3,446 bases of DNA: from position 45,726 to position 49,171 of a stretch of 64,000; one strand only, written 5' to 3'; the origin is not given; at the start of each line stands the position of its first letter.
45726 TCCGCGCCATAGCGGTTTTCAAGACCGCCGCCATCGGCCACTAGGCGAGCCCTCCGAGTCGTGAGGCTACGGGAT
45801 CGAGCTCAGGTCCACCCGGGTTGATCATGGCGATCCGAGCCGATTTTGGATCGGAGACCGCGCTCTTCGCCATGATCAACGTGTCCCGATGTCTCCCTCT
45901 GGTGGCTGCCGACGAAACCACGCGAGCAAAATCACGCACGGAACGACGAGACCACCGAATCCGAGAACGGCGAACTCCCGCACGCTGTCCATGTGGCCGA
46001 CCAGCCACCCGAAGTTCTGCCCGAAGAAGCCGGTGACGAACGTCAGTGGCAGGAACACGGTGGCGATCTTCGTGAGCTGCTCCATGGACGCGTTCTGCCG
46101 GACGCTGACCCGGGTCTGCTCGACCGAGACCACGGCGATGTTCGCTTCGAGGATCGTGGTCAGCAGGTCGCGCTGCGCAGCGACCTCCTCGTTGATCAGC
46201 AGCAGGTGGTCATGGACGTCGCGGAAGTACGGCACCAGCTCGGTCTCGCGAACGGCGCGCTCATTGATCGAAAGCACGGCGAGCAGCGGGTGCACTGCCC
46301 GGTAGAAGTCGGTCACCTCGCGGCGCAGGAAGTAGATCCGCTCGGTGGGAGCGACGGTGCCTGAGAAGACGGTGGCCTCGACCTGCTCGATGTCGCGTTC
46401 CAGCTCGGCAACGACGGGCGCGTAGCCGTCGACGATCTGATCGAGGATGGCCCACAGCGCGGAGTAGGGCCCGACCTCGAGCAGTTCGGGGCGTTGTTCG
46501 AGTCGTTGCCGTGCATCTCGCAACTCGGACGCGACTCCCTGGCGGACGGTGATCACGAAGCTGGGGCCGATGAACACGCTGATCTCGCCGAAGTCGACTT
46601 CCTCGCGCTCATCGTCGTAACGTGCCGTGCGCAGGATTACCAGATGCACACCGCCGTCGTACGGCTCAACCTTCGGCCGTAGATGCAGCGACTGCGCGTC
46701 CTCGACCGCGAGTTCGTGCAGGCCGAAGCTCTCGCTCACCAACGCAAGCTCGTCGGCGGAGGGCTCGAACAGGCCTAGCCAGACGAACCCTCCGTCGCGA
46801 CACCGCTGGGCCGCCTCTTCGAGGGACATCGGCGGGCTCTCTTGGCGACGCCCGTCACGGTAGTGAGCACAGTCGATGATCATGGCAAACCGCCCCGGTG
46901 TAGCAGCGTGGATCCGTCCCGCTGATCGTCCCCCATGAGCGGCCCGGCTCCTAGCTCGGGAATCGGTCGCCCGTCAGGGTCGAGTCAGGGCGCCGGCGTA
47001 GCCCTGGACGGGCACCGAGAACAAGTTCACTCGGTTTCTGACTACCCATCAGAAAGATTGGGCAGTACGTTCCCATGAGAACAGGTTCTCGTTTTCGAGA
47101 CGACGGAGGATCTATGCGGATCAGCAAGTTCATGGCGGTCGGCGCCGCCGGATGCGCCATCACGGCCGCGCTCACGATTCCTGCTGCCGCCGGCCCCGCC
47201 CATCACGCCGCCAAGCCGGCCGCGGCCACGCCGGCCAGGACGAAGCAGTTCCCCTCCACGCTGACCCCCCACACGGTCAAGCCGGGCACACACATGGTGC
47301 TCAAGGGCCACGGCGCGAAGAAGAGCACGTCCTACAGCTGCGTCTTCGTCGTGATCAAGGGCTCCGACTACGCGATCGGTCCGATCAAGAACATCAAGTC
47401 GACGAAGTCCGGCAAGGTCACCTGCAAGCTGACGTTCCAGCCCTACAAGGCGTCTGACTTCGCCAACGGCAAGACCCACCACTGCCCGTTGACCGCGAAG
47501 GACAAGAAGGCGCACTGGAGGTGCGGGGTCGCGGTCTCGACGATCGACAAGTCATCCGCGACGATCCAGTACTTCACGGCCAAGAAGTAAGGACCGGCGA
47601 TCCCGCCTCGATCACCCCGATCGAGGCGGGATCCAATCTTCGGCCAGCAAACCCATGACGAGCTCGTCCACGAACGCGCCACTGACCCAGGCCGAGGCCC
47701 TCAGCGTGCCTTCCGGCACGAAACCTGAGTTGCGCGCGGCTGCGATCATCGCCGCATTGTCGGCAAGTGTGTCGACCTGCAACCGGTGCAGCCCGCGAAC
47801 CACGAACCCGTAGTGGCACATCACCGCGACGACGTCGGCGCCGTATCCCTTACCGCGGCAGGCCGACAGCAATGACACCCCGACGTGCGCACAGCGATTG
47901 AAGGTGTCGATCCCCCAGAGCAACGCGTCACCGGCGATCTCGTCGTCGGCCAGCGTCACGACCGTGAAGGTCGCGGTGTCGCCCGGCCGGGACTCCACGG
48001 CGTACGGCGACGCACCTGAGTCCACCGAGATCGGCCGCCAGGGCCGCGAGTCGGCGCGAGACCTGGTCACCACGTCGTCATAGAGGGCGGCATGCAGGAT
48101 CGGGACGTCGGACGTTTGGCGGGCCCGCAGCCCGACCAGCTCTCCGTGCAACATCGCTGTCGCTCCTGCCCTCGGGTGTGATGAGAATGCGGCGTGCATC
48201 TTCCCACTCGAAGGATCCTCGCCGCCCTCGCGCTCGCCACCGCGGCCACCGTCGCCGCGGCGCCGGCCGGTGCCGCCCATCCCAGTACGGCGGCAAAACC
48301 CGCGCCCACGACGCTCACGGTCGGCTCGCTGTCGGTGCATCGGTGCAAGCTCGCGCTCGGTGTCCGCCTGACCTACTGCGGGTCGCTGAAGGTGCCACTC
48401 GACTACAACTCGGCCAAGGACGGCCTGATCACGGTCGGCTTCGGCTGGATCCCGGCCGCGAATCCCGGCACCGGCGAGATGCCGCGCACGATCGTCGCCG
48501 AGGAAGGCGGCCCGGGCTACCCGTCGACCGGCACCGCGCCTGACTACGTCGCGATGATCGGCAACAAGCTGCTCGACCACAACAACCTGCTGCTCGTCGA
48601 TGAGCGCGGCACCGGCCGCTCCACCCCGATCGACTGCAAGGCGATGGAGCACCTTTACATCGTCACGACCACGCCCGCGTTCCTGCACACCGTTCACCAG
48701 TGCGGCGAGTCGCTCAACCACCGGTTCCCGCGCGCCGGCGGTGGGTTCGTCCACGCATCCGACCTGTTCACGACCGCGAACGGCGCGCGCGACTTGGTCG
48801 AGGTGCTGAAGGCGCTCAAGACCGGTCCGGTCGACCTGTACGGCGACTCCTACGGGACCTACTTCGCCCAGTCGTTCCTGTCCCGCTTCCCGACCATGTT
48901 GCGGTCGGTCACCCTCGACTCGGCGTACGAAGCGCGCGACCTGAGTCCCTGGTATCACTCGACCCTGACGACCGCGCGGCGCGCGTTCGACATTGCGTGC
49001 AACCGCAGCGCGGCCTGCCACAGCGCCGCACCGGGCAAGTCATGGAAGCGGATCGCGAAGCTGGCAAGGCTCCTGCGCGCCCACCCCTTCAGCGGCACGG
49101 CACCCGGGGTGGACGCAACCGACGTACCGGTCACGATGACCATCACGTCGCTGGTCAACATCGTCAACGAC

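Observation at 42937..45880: Family-2 61-bp palindromic element present twice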

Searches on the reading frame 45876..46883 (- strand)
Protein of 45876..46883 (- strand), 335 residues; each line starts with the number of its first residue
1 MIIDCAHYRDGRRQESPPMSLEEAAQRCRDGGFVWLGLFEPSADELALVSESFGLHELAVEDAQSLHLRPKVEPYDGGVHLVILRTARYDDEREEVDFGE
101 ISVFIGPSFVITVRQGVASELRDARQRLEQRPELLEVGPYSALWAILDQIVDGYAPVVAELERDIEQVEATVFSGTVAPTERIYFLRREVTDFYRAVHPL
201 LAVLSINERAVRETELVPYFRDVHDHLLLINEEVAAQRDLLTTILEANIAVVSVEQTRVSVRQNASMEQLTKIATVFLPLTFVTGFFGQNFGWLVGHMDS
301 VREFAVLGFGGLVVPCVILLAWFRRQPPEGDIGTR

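Call 10: search_protein_families(library=pfam, proteins=[window:45876-46883:-])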
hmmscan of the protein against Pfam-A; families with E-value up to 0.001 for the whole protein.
window:45876-46883:- (335 aa): 1 family
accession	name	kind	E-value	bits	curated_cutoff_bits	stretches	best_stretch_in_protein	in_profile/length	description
PF01544.23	CorA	-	3.9e-51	174.6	27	1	31-325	2-292/292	CorA-like Mg2+ transporter protein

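Call 27: find_encoding_contigs(protein=window:45876-46883:-, flank=3000, max_places=6)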
Protein window:45876-46883:- (335 aa): no gene with exactly this product is on record in the collection.

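Call 51: find_homologous_proteins(query=window:45876-46883:-, max_evalue=1e-40)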
Query window:45876-46883:- (335 aa): 5476 proteins with E <= 1e-40 among 8000 candidates; the best 120 are listed.
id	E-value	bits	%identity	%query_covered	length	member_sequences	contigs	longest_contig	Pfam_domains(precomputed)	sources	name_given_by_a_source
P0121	1.3e-204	697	100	95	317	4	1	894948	PF01544.24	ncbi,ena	-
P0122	1.8e-185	634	86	99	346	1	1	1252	PF01544.24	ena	-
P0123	7.5e-184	628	86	97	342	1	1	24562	PF01544.24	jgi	jgi:magnesium transporter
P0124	5.8e-181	619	85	97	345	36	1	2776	PF01544.24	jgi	-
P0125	2.3e-177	607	81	100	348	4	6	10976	PF01544.24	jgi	jgi:magnesium transporter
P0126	1.4e-175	601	80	100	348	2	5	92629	PF01544.24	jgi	jgi:magnesium transporter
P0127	4.5e-175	600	81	97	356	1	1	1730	PF01544.24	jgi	jgi:magnesium transporter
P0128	1.1e-174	598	81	97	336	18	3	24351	PF01544.24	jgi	jgi:magnesium transporter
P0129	1.2e-173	595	81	97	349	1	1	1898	PF01544.24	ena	-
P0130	4.1e-173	593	82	97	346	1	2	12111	PF01544.24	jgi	jgi:magnesium transporter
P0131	3.1e-169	580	78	97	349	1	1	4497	PF01544.24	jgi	-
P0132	6.7e-169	579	78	97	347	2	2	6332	PF01544.24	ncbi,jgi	-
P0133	6.7e-169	579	78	97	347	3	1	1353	PF01544.24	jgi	jgi:magnesium transporter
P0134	9.0e-169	579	79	97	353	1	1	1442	PF01544.24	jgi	jgi:magnesium transporter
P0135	1.8e-168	578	78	97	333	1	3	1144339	PF01544.24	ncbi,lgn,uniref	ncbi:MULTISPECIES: magnesium and cobalt transport protein CorA [unclassified Kribbella]|uniref:magne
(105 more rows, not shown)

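Call 52: find_encoding_contigs(protein=P0121, flank=1000, max_places=2)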
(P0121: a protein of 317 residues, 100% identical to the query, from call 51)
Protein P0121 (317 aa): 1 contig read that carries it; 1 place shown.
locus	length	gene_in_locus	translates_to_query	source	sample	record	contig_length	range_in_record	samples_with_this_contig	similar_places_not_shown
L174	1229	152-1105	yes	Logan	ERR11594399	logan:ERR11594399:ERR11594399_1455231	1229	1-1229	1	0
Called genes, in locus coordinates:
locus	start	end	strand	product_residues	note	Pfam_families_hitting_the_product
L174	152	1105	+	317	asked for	PF01544:CorA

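Call 53: find_encoding_contigs(protein=P0123, flank=1500, max_places=2)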
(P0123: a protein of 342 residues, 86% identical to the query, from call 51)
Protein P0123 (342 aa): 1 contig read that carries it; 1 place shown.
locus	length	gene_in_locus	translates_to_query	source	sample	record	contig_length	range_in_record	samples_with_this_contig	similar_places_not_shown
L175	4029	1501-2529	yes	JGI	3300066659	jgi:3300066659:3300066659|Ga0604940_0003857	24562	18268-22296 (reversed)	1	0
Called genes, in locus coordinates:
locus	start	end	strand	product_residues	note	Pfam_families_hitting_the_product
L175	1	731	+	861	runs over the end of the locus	PF02702:KdpD, PF00582:Usp, PF13493:DUF4118, PF00512:HisKA, PF02518:HATPase_c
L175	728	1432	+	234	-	PF00072:Response_reg, PF00486:Trans_reg_C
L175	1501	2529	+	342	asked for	PF01544:CorA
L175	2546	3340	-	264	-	PF13493:DUF4118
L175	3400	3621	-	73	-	-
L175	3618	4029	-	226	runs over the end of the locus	PF02826:2-Hacid_dh_C, PF03446:NAD_binding_2, PF03807:F420_oxidored, PF07991:KARI_N, PF10727:Rossmann-like (weak)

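Call 54: find_encoding_contigs(protein=P0126, flank=1500, max_places=3)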
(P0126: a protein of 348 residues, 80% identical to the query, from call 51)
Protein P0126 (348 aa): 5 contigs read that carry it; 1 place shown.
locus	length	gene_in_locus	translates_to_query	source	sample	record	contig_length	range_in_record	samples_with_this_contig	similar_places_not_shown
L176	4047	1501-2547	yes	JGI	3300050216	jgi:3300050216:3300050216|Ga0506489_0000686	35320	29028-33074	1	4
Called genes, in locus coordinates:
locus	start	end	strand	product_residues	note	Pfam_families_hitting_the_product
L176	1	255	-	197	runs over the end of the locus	PF20139:DUF6529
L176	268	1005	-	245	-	-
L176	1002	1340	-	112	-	-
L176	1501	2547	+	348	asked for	PF01544:CorA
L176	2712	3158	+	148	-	PF12697:Abhydrolase_6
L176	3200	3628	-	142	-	-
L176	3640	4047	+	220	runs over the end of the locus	PF03328:HpcH_HpaI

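Call 55: find_encoding_contigs(protein=P0128, flank=1500, max_places=3)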
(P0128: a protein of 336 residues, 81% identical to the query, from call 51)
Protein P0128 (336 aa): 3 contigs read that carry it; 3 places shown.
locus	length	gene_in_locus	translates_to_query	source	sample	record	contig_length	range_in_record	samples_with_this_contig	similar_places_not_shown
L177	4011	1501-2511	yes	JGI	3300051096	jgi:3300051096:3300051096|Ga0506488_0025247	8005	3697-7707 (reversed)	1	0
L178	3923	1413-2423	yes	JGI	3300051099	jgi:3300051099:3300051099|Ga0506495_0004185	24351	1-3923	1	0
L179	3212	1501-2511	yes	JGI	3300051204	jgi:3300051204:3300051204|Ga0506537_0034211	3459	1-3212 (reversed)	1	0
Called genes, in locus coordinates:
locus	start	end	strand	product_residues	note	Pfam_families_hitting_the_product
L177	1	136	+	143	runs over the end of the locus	?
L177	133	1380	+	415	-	PF01565:FAD_binding_4, PF04030:ALO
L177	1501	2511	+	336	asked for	PF01544:CorA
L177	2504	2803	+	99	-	-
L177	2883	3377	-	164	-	PF02720:DUF222, PF01844:HNH (weak)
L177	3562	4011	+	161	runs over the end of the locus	-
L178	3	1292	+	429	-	?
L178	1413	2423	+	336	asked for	PF01544:CorA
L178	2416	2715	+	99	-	-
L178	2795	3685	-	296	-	PF02720:DUF222, PF01844:HNH (weak)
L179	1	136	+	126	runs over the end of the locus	?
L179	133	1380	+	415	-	PF01565:FAD_binding_4, PF04030:ALO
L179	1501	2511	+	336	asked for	PF01544:CorA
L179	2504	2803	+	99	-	-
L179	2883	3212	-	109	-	?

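Call 78: list_cluster_members(proteins=[P0005, P0121, P0001, P0029])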
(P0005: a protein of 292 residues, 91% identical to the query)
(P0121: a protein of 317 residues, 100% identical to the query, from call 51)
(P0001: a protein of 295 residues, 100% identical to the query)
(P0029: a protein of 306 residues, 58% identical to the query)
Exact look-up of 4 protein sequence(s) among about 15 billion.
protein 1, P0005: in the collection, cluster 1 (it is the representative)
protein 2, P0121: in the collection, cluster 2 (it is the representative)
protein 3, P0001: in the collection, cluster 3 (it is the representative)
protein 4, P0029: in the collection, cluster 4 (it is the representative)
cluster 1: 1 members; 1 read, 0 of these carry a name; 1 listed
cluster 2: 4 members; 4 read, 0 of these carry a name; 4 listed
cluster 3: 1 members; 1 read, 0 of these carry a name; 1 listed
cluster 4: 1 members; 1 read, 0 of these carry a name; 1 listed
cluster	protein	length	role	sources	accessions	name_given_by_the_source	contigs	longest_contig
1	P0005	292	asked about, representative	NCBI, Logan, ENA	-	-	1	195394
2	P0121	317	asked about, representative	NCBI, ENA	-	-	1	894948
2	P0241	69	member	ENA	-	-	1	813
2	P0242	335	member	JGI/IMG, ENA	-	-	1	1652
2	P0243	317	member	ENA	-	-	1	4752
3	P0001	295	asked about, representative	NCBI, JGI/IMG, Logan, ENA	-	-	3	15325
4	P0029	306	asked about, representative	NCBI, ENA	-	-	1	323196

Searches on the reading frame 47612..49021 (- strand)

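Call 10: search_protein_families(library=pfam, proteins=[window:47612-49021:-])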
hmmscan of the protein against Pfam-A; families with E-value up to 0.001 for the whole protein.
window:47612-49021:- (469 aa): 3 families
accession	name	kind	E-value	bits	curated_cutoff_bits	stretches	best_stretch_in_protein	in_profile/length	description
PF13302.13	Acetyltransf_3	-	2.1e-12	48.4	25.4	1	298-435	4-138/138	Acetyltransferase (GNAT) domain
PF00583.31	Acetyltransf_1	-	2.3e-07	31.5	20.7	1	348-434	30-116/116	Acetyltransferase (GNAT) family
PF13523.12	Acetyltransf_8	-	3.6e-05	23.8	27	1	370-440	74-143/145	Acetyltransferase (GNAT) domain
